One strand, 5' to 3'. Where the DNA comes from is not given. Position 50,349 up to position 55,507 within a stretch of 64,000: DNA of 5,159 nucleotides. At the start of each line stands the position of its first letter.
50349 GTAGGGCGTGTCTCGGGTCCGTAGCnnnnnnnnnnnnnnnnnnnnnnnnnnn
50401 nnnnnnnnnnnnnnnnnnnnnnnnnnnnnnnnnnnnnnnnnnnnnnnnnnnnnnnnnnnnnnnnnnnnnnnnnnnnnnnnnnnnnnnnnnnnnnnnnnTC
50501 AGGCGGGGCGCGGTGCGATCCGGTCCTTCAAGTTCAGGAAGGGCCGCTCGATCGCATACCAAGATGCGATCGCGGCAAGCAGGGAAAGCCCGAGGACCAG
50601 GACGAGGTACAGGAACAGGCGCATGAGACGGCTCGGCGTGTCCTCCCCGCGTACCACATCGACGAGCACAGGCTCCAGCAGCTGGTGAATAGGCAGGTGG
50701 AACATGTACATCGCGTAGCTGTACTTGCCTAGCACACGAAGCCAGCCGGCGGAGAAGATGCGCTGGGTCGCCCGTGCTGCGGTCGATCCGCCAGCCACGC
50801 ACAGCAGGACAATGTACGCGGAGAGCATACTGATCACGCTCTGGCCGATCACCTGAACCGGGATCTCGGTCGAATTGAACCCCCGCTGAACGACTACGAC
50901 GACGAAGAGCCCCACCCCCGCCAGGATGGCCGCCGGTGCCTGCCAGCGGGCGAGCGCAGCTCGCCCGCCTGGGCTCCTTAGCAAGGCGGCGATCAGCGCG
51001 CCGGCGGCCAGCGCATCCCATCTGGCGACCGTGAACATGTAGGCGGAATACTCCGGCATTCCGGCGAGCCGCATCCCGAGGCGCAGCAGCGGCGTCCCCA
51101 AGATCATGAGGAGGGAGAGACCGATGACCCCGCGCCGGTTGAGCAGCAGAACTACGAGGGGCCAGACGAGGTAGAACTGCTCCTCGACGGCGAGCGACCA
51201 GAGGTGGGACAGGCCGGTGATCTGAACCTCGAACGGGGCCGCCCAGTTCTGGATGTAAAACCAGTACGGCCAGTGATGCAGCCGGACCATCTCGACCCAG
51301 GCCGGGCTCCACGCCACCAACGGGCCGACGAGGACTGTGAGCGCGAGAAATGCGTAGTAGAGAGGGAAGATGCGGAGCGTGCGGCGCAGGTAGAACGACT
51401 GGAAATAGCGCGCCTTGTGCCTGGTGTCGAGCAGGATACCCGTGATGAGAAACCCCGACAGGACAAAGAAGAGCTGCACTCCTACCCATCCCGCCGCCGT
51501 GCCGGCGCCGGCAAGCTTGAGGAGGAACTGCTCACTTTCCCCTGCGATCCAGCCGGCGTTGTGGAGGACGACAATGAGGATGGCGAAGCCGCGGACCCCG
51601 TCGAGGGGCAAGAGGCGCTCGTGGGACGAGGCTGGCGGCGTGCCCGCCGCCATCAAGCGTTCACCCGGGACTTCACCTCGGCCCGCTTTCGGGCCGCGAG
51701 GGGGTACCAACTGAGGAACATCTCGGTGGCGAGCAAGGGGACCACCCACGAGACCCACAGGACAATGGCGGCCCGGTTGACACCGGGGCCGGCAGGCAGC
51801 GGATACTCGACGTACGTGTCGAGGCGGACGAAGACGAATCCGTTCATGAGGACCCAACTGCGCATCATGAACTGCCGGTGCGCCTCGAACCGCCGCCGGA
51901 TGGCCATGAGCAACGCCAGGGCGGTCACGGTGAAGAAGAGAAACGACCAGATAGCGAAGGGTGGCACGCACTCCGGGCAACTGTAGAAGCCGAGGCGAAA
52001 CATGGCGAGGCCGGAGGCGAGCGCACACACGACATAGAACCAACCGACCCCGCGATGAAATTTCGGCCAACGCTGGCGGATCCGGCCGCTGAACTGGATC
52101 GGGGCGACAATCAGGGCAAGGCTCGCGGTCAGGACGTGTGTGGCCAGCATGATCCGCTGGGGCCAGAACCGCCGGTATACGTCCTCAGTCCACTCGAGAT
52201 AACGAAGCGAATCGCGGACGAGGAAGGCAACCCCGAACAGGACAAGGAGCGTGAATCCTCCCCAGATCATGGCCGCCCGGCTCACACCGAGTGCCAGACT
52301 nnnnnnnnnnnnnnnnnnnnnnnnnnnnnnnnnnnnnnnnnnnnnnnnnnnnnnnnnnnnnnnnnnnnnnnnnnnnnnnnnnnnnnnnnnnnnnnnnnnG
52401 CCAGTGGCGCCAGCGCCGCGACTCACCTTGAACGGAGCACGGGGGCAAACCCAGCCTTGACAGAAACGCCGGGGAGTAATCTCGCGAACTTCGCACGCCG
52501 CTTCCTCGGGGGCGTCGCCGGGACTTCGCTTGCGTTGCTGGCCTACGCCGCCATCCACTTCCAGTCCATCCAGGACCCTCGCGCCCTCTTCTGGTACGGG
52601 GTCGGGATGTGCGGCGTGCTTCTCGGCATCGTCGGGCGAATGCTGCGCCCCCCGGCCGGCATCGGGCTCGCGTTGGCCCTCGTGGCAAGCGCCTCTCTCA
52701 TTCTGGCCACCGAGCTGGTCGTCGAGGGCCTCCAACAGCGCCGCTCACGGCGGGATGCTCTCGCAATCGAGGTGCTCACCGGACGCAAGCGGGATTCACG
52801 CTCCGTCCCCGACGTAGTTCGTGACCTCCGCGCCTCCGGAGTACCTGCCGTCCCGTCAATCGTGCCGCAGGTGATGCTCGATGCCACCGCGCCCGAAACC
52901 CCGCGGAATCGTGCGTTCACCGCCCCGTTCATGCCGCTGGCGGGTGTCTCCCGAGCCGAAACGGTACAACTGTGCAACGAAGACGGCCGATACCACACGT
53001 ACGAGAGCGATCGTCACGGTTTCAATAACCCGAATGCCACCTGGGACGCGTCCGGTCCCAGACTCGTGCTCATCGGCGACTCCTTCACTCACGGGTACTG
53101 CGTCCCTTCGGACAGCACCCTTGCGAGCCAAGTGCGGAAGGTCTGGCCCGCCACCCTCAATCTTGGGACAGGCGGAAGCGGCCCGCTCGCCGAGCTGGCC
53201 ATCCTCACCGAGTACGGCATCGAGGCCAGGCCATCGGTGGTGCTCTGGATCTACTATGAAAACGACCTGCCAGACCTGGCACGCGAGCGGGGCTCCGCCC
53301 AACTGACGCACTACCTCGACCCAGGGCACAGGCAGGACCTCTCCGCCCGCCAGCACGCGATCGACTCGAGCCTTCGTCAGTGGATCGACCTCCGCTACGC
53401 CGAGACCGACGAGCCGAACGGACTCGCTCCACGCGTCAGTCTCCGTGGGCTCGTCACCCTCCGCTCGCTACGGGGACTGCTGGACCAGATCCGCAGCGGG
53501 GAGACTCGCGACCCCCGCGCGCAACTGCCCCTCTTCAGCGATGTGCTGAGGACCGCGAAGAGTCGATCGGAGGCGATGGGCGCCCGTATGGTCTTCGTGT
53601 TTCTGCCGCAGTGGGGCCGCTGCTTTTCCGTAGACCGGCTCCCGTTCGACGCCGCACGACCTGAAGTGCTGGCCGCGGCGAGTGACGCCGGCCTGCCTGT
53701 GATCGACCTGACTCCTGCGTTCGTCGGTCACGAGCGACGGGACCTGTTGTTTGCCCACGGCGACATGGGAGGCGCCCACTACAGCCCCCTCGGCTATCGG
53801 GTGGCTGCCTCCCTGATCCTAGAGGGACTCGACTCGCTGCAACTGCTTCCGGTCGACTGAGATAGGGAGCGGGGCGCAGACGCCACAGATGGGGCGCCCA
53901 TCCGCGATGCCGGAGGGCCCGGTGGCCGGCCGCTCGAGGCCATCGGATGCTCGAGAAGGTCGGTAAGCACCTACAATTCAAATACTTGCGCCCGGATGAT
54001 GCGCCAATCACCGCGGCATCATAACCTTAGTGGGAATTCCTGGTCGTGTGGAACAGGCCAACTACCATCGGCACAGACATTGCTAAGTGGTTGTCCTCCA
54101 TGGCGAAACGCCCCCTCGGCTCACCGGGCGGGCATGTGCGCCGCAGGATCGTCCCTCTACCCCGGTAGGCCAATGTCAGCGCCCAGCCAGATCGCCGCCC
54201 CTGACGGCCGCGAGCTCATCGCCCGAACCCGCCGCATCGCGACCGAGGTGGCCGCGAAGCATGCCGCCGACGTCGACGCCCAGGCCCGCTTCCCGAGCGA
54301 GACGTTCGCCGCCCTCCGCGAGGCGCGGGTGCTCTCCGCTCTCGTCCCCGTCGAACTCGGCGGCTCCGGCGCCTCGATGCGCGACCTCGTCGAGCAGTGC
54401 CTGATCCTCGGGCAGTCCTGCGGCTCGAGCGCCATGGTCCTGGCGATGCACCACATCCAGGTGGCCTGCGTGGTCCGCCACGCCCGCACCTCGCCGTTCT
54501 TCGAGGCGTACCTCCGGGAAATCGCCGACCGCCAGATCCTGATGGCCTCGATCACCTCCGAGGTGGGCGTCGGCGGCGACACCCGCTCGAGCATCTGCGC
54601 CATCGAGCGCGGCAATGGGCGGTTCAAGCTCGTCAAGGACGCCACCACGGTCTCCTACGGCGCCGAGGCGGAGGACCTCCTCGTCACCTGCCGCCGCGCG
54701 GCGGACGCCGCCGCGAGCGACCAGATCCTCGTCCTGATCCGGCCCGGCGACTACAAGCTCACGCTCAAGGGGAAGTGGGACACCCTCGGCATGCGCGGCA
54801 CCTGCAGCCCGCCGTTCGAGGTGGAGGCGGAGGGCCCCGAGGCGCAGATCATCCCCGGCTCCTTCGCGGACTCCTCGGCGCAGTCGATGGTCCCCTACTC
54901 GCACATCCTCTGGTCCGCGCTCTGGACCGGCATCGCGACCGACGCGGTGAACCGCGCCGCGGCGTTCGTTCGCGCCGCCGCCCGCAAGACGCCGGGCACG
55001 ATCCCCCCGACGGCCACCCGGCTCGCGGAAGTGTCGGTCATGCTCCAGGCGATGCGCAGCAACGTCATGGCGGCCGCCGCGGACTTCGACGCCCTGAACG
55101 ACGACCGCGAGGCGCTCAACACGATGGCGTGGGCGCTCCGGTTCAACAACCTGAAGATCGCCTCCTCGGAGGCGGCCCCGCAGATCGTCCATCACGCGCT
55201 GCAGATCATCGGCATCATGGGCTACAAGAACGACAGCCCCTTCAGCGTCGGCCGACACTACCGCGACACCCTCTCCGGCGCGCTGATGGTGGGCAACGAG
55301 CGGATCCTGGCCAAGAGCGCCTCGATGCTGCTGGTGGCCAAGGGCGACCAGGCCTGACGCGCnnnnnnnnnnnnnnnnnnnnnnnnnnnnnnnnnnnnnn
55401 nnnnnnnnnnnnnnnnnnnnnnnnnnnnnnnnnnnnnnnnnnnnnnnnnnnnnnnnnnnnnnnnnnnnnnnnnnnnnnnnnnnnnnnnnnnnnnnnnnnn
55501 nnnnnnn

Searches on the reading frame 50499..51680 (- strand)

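Call 98: search_protein_families(library=pfam, proteins=[window:50499-51680:-], max_evalue=0.01)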
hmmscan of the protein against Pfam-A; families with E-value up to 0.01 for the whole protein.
window:50499-51680:- (393 aa): 1 family
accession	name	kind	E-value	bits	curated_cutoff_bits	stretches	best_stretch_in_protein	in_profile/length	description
PF01757.29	Acyl_transf_3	-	1.4e-25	90.5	31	1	26-369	4-324/326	Acyltransferase domain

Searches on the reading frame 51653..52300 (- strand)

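Call 98: search_protein_families(library=pfam, proteins=[window:51653-52300:-], max_evalue=0.01)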
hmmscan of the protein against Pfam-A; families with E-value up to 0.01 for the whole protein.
window:51653-52300:- (215 aa): 4 families
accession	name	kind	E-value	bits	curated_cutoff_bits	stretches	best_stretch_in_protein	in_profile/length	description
PF10067.14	DUF2306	-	1.4e-19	71.1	31.6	1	53-194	2-145/147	Predicted membrane protein (DUF2306)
PF04238.17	DUF420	-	3.1e-05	24.7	30.5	0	11-92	34-115/130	Protein of unknown function (DUF420)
PF03419.18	Peptidase_U4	-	0.0031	17.3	28.4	1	54-146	61-142/284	Sporulation factor SpoIIGA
PF17198.9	AveC_like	-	0.0046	16.8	26.6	1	57-119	69-137/234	Spirocyclase AveC-like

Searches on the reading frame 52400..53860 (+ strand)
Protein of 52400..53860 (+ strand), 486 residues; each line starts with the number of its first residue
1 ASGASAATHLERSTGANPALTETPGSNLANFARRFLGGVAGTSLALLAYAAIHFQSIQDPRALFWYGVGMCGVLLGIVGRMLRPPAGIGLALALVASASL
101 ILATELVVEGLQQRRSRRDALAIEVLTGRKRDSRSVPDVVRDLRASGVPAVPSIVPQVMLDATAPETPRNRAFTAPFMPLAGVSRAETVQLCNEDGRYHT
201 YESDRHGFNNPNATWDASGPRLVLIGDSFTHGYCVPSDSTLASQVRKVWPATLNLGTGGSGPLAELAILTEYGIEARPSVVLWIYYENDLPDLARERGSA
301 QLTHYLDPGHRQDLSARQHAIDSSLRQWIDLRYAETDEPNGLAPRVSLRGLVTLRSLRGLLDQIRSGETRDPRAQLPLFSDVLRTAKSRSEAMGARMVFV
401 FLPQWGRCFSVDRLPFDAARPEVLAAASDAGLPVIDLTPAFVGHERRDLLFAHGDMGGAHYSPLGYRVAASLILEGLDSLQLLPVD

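Call 57: search_protein_families(library=pfam, proteins=[window:52400-53860:+], max_evalue=0.01)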
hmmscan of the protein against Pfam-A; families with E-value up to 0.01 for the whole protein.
window:52400-53860:+ (486 aa): 1 family
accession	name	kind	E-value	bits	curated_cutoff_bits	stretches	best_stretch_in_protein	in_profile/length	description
PF13472.12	Lipase_GDSL_2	-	6e-06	27.3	32.9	1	225-468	2-178/178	GDSL-like Lipase/Acylhydrolase family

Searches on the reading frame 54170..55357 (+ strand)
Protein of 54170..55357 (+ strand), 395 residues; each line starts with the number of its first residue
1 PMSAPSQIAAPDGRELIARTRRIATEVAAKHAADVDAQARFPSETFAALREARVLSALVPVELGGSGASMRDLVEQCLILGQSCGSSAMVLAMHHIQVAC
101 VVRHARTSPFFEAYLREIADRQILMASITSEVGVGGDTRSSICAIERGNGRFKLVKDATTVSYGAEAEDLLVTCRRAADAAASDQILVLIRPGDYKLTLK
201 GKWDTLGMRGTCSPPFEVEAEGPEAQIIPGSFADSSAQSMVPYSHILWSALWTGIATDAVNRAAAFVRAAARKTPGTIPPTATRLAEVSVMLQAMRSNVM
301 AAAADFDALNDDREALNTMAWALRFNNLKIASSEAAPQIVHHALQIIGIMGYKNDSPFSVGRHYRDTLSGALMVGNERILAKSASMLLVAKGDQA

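Call 8: search_protein_families(library=pfam, proteins=[window:54170-55357:+], max_evalue=0.01)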
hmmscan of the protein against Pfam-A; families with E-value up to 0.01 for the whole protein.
window:54170-55357:+ (395 aa): 3 families
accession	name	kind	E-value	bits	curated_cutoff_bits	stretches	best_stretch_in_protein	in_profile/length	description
PF00441.29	Acyl-CoA_dh_1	-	2e-12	48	22.4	1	243-380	13-141/150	Acyl-CoA dehydrogenase, C-terminal domain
PF02771.21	Acyl-CoA_dh_N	-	5.4e-11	43.3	22.9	1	13-119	4-110/113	Acyl-CoA dehydrogenase, N-terminal domain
PF08028.16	Acyl-CoA_dh_2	-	1.4e-06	29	22.7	1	248-366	3-122/134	Acyl-CoA dehydrogenase, C-terminal domain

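Call 24: search_protein_families(library=ncbifam, proteins=[window:54170-55357:+], max_evalue=0.01)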
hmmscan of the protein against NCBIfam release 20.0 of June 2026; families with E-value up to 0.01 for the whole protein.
window:54170-55357:+ (395 aa): 14 families
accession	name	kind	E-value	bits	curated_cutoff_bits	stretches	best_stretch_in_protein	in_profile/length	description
NF049984.1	Rv1679_FadE16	equivalog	7.1e-33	114.3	600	1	25-375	9-352/371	Rv1679 family acyl-CoA dehydrogenase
NF042439.1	SulpropCoADesulf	equivalog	1.9e-18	66.4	600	1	18-382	2-364/379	3-sulfinopropanoyl-CoA desulfinase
NF042972.1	AcrlCoAredClosAcrC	equivalog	1.8e-16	59.8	640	1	20-367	16-355/378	acryloyl-CoA reductase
TIGR04022.1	sulfur_SfnB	equivalog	9.4e-16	57.7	430.9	1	14-366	8-358/391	SfnB family sulfur acquisition oxidoreductase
NF043006.1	CyhCrbnylCoADH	equivalog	4.2e-15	55.6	650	1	12-377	7-364/380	cyclohexane-1-carbonyl-CoA dehydrogenase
NF008997.0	PRK12341.1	equivalog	5.3e-13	48.8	537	1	23-383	20-371/382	acyl-CoA dehydrogenase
NF043015.1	DibenthMonoxDszC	equivalog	1.1e-12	47.5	850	1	35-366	36-382/415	dibenzothiophene monooxygenase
NF045629.1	monooxsub_HsaA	equivalog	1.2e-07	30.8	450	1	29-219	12-187/383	3-hydroxy-9,10-secoandrosta-1,3,5(10)-triene-9,17-dione monooxygenase oxygenase subunit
NF002885.1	PRK03354.1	equivalog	1.8e-07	30.6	540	1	23-369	20-354/378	crotonobetainyl-CoA dehydrogenase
NF053553.1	prodigi_MBC_PigA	equivalog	2.8e-07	30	500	1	15-178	11-176/381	prodigiosin MBC biosynthesis dehydrogenase PigA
NF045552.1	GlutCoADH_Des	equivalog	5.6e-07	29.1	470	1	19-378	15-369/387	glutaryl-CoA dehydrogenase Acd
NF045652.1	ProlPCPDhRedW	equivalog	9.6e-07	27.9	650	1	30-376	22-361/376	L-prolyl-[peptidyl-carrier protein] dehydrogenase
NF045920.1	HphnlacHdxOX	equivalog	3.4e-06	26.2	650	1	19-219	4-188/384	p-hydroxyphenylacetate 3-hydroxylase oxygenase component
TIGR03207.1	cyc_hxne_CoA_dh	equivalog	2.5e-05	23.2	575.35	1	12-374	4-357/372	cyclohexanecarboxyl-CoA dehydrogenase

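Call 64: search_solved_structures(query=window:54170-55357:+, max_evalue=0.00001)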
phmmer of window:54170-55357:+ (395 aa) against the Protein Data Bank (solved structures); distinct sequences matched with E-value up to 0.00001: 37.
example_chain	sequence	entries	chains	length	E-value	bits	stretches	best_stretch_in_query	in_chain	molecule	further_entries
5gj7_A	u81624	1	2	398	1.2e-15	61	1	11-371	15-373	Acyl-CoA dehydrogenase type 2 domain protein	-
5z8t_A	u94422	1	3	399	1.2e-15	60.9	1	11-371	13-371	Acyl-CoA dehydrogenase type 2 domain protein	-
4zxv_A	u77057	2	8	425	1.5e-15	60.6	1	10-373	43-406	DnmZ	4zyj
7w0j_A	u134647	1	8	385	1.3e-13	54.2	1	19-376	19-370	Acyl-CoA dehydrogenase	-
8i4p_A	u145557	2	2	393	1.4e-13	54.2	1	19-377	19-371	Acyl-CoA dehydrogenase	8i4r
4o5m_A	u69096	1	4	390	3.2e-13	52.9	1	19-369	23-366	Isovaleryl-CoA dehydrogenase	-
4m9a_A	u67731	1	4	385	7e-13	51.8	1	11-375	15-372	Acyl-CoA dehydrogenase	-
2vig_A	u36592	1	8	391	3.1e-12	49.7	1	9-376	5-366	SHORT-CHAIN SPECIFIC ACYL-COA DEHYDROGENASE,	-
3m9v_A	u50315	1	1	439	3.8e-12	49.4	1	10-373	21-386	FAD-dependent oxidoreductase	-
7y0a_A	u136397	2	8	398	3.9e-12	49.3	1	9-376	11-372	Short-chain specific acyl-CoA dehydrogenase, mitochondrial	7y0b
4kcf_A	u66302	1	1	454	4.2e-12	49.2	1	10-373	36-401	FAD-dependent oxidoreductase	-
8sgs_A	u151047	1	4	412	4.5e-12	49.2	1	9-376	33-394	Short-chain specific acyl-CoA dehydrogenase, mitochondrial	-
7p98_A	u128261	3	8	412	1e-11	48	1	19-392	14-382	Short-chain acyl-CoA dehydrogenase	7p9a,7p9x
3mxl_A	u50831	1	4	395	1.1e-11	47.9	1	10-373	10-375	Nitrososynthase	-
9w60_A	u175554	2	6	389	4.4e-11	45.9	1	25-368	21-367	Butyryl CoA dehydrogenase apo protein | Butyryl CoA Dehydrogenase with FAD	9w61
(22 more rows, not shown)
